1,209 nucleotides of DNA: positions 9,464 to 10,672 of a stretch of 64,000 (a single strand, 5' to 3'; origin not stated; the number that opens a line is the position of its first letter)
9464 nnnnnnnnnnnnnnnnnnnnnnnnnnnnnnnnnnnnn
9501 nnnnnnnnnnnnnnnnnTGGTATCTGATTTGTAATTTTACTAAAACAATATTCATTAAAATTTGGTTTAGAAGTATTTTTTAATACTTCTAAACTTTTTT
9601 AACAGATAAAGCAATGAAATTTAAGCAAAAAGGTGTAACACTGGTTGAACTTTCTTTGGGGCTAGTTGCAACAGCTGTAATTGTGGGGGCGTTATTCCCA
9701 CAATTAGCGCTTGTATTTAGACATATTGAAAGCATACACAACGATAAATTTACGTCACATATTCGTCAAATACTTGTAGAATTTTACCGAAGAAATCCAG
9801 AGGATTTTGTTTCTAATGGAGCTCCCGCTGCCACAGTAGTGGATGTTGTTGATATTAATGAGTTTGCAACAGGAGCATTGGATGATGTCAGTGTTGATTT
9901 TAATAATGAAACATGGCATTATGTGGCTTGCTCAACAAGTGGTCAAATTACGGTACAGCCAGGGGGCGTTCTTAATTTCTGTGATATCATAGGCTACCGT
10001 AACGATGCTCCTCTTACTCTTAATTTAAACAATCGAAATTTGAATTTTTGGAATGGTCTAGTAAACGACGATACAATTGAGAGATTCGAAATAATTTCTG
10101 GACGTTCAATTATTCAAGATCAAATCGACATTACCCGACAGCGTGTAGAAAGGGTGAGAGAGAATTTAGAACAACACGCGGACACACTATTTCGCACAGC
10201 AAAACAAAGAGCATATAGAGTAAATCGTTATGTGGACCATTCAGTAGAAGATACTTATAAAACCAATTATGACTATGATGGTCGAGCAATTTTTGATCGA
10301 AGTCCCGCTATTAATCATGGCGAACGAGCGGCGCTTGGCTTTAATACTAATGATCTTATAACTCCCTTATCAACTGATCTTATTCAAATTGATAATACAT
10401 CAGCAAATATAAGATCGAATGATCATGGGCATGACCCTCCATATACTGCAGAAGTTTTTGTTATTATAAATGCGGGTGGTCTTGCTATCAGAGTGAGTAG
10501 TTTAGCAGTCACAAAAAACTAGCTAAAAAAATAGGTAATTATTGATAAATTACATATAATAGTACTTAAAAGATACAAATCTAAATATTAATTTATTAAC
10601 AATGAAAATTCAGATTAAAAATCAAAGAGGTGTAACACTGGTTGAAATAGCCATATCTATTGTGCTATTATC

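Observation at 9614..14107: Three paralogous ~300-aa minor pilin-like proteins plus one Glu5-less pilin-like protein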

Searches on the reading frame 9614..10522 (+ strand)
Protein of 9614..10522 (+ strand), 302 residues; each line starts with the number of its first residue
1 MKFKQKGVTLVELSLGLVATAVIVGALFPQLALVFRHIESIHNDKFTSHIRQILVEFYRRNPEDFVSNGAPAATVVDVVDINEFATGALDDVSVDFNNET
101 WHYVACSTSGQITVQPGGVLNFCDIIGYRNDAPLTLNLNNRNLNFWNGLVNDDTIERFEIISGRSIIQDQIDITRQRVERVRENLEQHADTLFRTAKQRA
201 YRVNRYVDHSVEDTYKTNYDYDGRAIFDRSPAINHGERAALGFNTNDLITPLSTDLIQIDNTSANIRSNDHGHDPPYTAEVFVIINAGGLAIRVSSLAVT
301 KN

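Call 5: search_protein_families(library=pfam, proteins=[window:9614-10522:+], max_evalue=10)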
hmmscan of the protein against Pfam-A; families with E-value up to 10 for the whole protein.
window:9614-10522:+ (302 aa): 2 families
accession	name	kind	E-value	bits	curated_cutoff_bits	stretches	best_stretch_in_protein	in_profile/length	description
PF07963.17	N_methyl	-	0.0078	16.2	21.2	1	4-28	3-27/27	Prokaryotic N-terminal methylation motif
PF09123.17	DUF1931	-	0.017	15.7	21.8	1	170-205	10-45/138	Domain of unknown function (DUF1931)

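Call 12: search_protein_families(library=ncbifam, proteins=[window:9614-10522:+], max_evalue=1)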
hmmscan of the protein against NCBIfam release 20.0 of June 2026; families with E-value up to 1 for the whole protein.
window:9614-10522:+ (302 aa): 1 family
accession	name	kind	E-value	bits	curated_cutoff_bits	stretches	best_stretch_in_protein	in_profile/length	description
TIGR02532.1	IV_pilin_GFxxxE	domain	0.29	11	16.3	1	5-26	1-22/24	prepilin-type N-terminal cleavage/methylation domain-containing protein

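Call 13: search_solved_structures(query=window:9614-10522:+, max_evalue=10)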
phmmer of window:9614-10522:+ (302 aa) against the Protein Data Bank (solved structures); distinct sequences matched with E-value up to 10: 12.
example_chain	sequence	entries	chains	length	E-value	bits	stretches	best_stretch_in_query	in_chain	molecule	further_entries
5gt1_A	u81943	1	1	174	0.085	15.4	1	87-151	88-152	Choline binding protein A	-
3d3o_A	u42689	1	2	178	0.61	12.6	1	90-184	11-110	Putative transcriptional regulator, IcIR family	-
7ejo_B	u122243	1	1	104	1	11.9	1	62-106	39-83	Enhancer of rudimentary homolog 2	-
7o6l_A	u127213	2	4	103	1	11.9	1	62-106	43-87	Enhancer of rudimentary homolog 2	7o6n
1fpr_A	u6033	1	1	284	1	11.9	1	95-132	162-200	PROTEIN-TYROSINE PHOSPHATASE 1C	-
4gry_A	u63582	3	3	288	1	11.8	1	95-132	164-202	Tyrosine-protein phosphatase non-receptor type 6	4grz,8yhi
4hjp_A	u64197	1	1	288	1.1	11.8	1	95-131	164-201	Tyrosine-protein phosphatase non-receptor type 6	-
1gwz_A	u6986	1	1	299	1.1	11.7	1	95-131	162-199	SHP-1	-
4hjq_A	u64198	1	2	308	1.1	11.7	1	95-132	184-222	Tyrosine-protein phosphatase non-receptor type 6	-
4gs0_A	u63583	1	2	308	1.2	11.7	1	95-131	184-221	Tyrosine-protein phosphatase non-receptor type 6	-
7ejo_A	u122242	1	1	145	2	10.9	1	62-106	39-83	Enhancer of rudimentary homolog 2,Protein tost-1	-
7ejs_A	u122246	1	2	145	2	10.9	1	62-106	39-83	Enhancer of rudimentary homolog 2,Protein pid-3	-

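Call 15: find_homologous_proteins(query=window:9614-10522:+, max_evalue=0.001)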
Query window:9614-10522:+ (302 aa): 1 proteins with E <= 0.001 among 1860 candidates.
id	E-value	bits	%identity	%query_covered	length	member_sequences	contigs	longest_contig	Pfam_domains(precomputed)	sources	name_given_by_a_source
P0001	3.9e-198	675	100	100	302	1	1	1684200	-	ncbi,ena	-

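Call 16: find_encoding_contigs(protein=P0001, flank=10000, max_places=3)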
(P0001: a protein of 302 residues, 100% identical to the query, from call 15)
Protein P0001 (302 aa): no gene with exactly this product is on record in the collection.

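Call 25: search_dna_similar(query=window:9614-10522:+, collection=plasmids, mode=protein, max_evalue=1, max_rows=10)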
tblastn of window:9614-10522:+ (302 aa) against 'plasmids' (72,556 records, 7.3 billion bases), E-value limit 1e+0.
No match.

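Call 26: search_protein_representatives(alignment_id=A2)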
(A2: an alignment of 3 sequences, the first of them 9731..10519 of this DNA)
Query: 3 sequences, 263 profile positions. Proteins with E-value up to 0.001 (for the whole library): 22; up to 1e-10: 8; up to 1e-30: 6. The best 22 are listed.
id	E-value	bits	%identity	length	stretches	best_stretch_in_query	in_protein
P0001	9.0e-129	444.7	-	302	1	1-263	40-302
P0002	1.5e-118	411.2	-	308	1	1-262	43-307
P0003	2.6e-109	381.0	-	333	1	1-263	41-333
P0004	3.0e-48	180.8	-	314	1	2-262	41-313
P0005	1.1e-41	159.3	-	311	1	3-256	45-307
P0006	2.8e-41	157.9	-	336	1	2-243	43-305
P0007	2.7e-17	79.3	-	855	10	64-124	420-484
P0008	8.2e-13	64.6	-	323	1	121-245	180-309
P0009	2.5e-08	49.9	-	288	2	92-258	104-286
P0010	1.4e-07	47.5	-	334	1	121-246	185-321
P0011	5.2e-07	45.6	-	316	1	111-255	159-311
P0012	1.1e-06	44.5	-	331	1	121-252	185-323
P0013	7.3e-05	38.6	-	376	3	109-205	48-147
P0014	7.7e-05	38.5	-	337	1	121-241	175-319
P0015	8.8e-05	38.3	-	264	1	121-247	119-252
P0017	1.6e-04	37.5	-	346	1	118-250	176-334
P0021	4.5e-04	36.0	-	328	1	118-250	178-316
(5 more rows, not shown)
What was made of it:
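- Tried and rejected: The exhaustive HMMER scan was the one that worked: 22 hits among 1.84 billion representatives (call 26).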

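Call 28: list_cluster_members(proteins=[P0004, P0005, P0006, P0008, P0009, P0010, P0011, P0012, P0017, P0021])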
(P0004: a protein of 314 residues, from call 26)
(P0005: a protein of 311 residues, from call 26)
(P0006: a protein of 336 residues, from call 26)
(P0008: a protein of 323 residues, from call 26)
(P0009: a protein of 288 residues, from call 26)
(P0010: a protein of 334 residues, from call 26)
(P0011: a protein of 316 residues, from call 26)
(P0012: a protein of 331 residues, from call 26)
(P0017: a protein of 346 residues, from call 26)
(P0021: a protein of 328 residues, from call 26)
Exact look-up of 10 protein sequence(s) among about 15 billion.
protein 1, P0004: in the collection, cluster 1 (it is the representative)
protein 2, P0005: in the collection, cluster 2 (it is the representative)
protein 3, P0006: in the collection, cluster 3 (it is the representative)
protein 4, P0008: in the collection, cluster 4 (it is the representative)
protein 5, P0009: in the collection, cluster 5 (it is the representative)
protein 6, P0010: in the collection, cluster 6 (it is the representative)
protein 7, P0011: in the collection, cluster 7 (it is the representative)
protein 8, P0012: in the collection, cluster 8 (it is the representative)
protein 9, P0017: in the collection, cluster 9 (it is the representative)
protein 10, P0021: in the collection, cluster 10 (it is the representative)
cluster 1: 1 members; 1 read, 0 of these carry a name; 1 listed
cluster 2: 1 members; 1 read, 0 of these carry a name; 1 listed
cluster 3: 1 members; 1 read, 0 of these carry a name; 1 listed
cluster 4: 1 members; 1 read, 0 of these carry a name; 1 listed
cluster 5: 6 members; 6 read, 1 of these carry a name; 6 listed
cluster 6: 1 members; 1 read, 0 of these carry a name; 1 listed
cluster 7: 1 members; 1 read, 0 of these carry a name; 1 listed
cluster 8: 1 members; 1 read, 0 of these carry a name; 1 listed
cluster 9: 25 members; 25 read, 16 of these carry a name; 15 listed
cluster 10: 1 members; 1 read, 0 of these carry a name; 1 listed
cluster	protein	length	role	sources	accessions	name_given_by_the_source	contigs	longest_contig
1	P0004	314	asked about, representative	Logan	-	-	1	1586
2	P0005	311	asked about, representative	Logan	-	-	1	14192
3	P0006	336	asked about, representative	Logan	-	-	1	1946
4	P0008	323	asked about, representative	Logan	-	-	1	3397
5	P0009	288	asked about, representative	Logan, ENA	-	-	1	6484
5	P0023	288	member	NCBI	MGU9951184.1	MAG: type II secretion system protein [Gammaproteobacteria bacterium WSBS_2016_MAG_OTU1]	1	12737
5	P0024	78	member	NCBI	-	-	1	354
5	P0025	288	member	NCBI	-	-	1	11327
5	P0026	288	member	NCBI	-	-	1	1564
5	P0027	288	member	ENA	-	-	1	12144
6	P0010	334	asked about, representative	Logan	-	-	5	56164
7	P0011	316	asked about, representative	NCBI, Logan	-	-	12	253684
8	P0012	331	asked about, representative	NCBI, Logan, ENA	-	-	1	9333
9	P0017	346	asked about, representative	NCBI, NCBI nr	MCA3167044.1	MAG: type II secretion system protein [Burkholderiales bacterium] | type II secretion system protein [Burkholderiales bacterium]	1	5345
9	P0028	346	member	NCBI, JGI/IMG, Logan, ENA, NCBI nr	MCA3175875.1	MAG: type II secretion system protein [Burkholderiales bacterium] | prepilin-type N-terminal cleavage/methylation domain-containing protein | type II secretion system protein [Burkholderiales bacterium]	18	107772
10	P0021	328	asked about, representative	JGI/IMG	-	-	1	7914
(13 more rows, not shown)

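Call 31: find_homologous_proteins(query=A3, max_evalue=0.001)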
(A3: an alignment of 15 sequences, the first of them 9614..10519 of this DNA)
Query A3 (15 sequences) (302 aa, profile of the alignment): 16 proteins with E <= 0.001 among 8000 candidates.
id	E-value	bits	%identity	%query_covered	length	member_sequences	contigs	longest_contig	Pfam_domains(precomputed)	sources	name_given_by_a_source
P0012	1.1e-100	355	18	41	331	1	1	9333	-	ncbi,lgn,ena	-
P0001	5.6e-82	294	100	100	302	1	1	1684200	-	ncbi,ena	-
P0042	8.4e-81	290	26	43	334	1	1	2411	PF07963.18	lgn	-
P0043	2.0e-6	46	26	28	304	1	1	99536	PF07963.18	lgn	-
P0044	5.9e-6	44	24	36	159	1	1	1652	PF07963.18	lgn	-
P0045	1.7e-5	43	21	32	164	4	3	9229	PF07963.18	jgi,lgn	-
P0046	2.4e-5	42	35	11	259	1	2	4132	PF07963.18,PF07596.17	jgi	-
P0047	6.9e-5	41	22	17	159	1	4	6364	PF07963.18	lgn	-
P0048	1.1e-4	40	26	23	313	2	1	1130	PF07963.18,PF07596.17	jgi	-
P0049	1.4e-4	40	24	25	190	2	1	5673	PF07963.18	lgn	-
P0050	2.1e-4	39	-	-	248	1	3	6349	PF07963.18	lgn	-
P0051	3.5e-4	38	31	16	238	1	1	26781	-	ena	-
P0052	4.6e-4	38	25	24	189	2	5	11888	PF07963.18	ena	-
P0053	5.1e-4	38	-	-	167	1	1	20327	PF07963.18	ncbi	-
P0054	5.2e-4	38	27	26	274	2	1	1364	PF07963.18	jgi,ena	-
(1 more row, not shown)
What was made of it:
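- Tried and rejected: The full-length family profile was swamped by generic pilin N-termini (call 31).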

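Call 34: find_homologous_proteins(query=A4, max_evalue=0.001)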
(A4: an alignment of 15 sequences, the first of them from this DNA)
Query A4 (15 sequences) (263 aa, profile of the alignment): 7 proteins with E <= 0.001 among 8000 candidates.
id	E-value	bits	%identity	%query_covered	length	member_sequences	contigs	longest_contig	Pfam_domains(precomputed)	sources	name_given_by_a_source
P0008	1.5e-90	322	31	50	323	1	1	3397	PF07963.18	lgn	-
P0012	2.0e-88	315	18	47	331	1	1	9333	-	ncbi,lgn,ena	-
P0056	6.3e-88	313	30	50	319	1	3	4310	PF07963.18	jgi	jgi:prepilin-type N-terminal cleavage/methylation domain-containing protein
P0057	1.6e-77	279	24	49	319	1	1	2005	PF07963.18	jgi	jgi:prepilin-type N-terminal cleavage/methylation domain-containing protein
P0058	2.8e-72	262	27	49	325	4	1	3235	-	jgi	jgi:Tfp pilus assembly protein PilE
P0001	3.3e-71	258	100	100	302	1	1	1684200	-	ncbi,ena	-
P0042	9.3e-68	247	26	49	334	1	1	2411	PF07963.18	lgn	-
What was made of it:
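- Tried and rejected: The globular-only profile gave seven proteins (call 34).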

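Call 38: find_related_loci(query=A2, collection=genome_contigs, flank=10000)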
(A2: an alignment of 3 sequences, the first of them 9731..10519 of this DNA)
Query A2 (263 aa) in genome_contigs; peptide patterns used: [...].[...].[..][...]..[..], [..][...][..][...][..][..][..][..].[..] (x = any residue, [..] = any of these).
62 stretches matched a pattern, but none encodes a relative of the query by tblastn (E <= 1e-3).
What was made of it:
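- Tried and rejected: The genome_contigs scan with the paralog alignment found nothing, not even the source genome (call 38).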

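Call 41: find_encoding_contigs(protein=P0012, flank=10000, max_places=4)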
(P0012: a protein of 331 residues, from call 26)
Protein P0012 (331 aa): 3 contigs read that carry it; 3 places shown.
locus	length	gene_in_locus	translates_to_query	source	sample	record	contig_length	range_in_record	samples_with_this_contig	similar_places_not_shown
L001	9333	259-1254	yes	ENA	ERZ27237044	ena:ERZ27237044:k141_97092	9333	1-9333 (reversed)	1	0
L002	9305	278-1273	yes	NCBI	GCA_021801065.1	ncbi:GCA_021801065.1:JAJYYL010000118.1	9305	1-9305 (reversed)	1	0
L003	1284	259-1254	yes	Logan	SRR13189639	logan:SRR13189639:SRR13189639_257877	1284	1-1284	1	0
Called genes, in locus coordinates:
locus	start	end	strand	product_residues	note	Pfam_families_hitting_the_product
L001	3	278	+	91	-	?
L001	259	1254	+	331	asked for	-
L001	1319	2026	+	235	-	PF13098:Thioredoxin_2, PF01323:DSBA (faint)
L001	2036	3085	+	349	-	-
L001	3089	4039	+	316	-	PF00990:GGDEF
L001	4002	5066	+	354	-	PF00437:T2SSE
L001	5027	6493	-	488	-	-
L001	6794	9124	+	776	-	PF00176:SNF2-rel_dom, PF00270:DEAD (weak), PF04851:ResIII, PF00271:Helicase_C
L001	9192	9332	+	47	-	?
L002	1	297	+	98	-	?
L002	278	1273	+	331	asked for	-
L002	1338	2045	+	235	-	PF13098:Thioredoxin_2, PF01323:DSBA (faint)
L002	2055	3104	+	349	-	-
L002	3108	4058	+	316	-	PF00990:GGDEF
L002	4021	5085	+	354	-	PF00437:T2SSE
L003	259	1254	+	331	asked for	-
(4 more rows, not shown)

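Call 42: predict_structure(alignment_id=A5)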
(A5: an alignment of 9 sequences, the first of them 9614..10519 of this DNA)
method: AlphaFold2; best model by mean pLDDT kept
length: 302 residues; sequences in the alignment: 9
mean_pLDDT: 70.9   pTM: 0.66
mean pLDDT of the five models: 70.9, 60.3, 53.7, 44.8, 40.7
residues with pLDDT >= 90: 1; 70-90: 189; 50-70: 64; < 50: 48
segments of 3 or more residues with pLDDT < 50: 1-5, 198-226, 268-275
pLDDT, mean of each block of 10 residues (from residue 1): 49 76 73 70 80 86 76 79 72 81 81 75 88 80 86 88 88 88 78 57 39 40 47 56 73 74 51 53 72 77 48
secondary structure, 60 per line:
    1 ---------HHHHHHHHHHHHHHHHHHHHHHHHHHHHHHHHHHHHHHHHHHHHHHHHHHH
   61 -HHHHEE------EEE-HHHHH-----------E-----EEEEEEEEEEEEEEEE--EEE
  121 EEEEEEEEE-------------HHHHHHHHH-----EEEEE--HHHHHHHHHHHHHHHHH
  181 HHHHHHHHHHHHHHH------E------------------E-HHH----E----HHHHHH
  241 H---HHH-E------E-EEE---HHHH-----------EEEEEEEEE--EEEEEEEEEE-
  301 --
elements in order: H10-60 H62-65 E74-76 H78-82 E100-115 E118-129 H143-151 E157-161 H164-195 H235-241 E258-260 H264-267 E279-287 E290-299

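Call 48: find_encoding_contigs(protein=P0011, flank=10000, max_places=2)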
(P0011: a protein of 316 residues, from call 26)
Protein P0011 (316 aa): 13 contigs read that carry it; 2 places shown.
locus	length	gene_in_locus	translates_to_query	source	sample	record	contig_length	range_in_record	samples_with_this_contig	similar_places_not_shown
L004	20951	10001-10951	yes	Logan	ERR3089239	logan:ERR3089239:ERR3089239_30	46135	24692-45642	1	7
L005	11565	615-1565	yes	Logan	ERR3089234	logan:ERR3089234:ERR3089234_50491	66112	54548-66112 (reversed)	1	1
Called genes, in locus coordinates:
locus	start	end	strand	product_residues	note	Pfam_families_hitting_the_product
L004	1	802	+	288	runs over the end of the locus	PF10671:TcpQ (weak)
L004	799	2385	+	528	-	PF00263:Secretin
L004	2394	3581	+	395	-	-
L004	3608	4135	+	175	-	-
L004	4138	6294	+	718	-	PF00437:T2SSE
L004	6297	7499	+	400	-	PF00482:T2SSF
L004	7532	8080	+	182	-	-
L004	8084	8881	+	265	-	-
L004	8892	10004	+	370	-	PF00437:T2SSE, PF25199:nSTAND_NTPase5 (faint), PF13401:AAA_22 (weak)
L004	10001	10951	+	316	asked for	-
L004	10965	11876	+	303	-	-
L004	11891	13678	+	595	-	-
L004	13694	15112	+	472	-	-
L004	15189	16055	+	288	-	-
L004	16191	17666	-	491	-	PF01637:ATPase_2, PF13191:AAA_16 (faint), PF13173:AAA_14 (faint)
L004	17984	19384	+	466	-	PF01637:ATPase_2, PF13191:AAA_16, PF13173:AAA_14 (weak), PF03008:DUF234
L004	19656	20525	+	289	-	PF08378:NERD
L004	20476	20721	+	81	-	-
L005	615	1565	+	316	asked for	-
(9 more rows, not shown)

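Call 49: find_encoding_contigs(protein=P0005, flank=10000, max_places=2)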
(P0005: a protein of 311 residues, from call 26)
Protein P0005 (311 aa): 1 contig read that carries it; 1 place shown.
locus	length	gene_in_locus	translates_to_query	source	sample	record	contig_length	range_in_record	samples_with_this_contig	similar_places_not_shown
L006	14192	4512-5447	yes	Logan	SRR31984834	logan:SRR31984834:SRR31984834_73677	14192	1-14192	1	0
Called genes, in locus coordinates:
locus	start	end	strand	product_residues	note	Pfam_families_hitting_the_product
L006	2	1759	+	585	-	?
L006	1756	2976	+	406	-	PF00482:T2SSF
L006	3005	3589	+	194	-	PF07963:N_methyl (weak)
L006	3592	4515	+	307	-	-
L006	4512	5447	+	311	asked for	-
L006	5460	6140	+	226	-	-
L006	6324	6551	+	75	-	-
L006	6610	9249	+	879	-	PF13589:HATPase_c_3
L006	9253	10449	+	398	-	PF01170:UPF0020 (faint), PF01555:N6_N4_Mtase (faint)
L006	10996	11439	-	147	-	-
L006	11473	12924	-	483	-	PF13175:AAA_15, PF13304:AAA_21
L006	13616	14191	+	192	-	?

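Call 56: find_encoding_contigs(protein=P0010, flank=10000, max_places=1)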
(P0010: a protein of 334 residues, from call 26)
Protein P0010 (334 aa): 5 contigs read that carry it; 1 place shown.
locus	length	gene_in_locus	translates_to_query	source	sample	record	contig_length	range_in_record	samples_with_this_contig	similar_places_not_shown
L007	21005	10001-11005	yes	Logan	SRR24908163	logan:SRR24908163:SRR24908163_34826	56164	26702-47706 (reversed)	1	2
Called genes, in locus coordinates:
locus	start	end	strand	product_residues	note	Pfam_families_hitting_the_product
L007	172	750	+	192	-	-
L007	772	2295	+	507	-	PF00263:Secretin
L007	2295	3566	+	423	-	-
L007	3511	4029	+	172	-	-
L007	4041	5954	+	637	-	PF00437:T2SSE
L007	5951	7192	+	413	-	PF00482:T2SSF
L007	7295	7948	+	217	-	PF07963:N_methyl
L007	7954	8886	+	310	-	-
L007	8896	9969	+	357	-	PF00437:T2SSE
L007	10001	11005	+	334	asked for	PF07963:N_methyl (weak)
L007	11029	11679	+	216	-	-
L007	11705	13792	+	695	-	-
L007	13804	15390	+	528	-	-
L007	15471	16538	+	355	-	-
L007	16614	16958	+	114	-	-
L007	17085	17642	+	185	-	-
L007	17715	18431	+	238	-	-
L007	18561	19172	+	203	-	PF11393:T4BSS_DotI_IcmL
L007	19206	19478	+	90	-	-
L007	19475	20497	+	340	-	PF12293:T4BSS_DotH_IcmK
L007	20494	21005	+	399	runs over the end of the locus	-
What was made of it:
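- Closest known: PilV tip adhesin of IncI. Same: L007 lies next to DotI/IcmL and DotH/IcmK genes (call 56).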

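Call 57: find_encoding_contigs(protein=P0028, flank=10000, max_places=1)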
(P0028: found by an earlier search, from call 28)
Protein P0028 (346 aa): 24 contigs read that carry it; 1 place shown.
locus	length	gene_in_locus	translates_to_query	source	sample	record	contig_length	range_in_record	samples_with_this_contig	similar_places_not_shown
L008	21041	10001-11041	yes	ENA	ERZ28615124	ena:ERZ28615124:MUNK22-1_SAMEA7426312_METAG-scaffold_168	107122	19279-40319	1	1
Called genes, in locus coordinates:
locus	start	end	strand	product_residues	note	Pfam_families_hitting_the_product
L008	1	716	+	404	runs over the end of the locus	-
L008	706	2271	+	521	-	PF00263:Secretin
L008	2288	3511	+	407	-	-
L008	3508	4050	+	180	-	-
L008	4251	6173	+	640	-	PF00437:T2SSE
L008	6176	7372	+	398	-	PF28597:T2SSF_N (weak), PF00482:T2SSF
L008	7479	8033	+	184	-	PF07963:N_methyl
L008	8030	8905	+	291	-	-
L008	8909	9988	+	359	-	PF00437:T2SSE, PF13191:AAA_16 (faint)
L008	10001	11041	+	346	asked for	PF07963:N_methyl (weak)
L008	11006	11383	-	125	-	-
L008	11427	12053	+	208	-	-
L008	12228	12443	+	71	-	-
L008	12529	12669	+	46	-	-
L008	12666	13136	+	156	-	-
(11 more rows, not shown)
